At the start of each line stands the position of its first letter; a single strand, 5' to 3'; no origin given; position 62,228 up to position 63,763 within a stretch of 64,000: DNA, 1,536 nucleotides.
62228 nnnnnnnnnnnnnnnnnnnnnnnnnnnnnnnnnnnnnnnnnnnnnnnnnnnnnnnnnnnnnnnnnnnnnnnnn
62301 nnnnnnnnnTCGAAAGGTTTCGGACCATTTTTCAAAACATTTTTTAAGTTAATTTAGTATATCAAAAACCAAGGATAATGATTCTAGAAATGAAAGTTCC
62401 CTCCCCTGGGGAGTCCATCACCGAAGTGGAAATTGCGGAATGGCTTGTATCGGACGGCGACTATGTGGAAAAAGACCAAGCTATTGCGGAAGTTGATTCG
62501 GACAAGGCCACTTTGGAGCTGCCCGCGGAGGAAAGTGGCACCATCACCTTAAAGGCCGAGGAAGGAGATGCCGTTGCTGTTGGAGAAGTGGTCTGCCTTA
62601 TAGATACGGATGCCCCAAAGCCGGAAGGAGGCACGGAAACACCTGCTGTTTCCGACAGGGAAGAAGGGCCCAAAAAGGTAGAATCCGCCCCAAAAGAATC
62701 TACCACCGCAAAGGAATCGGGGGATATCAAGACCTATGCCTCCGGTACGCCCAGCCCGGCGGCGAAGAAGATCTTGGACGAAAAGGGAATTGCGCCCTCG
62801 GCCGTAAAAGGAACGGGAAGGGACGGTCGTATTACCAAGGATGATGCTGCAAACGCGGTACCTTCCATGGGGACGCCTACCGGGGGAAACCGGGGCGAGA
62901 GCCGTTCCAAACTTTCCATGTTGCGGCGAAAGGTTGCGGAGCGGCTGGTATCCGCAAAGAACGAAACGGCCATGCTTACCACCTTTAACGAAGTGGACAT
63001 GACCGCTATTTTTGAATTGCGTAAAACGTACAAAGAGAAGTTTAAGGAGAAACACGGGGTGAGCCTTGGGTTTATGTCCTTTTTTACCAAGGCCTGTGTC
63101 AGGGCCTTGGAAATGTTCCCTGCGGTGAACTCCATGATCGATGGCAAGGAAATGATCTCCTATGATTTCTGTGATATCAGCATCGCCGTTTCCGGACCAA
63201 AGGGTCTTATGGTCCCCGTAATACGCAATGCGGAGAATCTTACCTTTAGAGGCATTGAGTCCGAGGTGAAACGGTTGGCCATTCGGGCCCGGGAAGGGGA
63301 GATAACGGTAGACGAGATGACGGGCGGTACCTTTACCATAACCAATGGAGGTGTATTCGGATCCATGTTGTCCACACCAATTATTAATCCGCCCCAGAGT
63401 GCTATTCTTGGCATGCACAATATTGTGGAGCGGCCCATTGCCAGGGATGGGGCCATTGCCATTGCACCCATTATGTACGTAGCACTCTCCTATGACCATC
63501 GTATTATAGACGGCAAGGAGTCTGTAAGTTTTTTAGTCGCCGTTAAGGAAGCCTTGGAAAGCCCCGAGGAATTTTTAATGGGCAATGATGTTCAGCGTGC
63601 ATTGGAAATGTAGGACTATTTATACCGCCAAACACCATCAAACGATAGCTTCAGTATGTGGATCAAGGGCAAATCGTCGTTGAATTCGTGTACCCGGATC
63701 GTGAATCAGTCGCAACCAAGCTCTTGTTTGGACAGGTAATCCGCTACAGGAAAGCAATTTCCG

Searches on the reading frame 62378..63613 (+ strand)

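Call 47: search_protein_families(library=pfam, proteins=[window:62378-63613:+], max_evalue=0.0001)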
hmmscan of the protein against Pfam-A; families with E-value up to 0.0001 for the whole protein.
window:62378-63613:+ (411 aa): 3 families
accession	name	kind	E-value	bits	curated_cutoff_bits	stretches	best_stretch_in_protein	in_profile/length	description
PF00198.28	2-oxoacid_dh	-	7.4e-81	271.4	23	1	173-401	3-232/232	2-oxoacid dehydrogenases acyltransferase (catalytic domain)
PF00364.28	Biotin_lipoyl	-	3.9e-19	68.7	22.1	1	4-75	2-73/73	Biotin-requiring enzyme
PF02817.22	E3_binding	-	1.2e-11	45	23.7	1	126-156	4-34/36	e3 binding domain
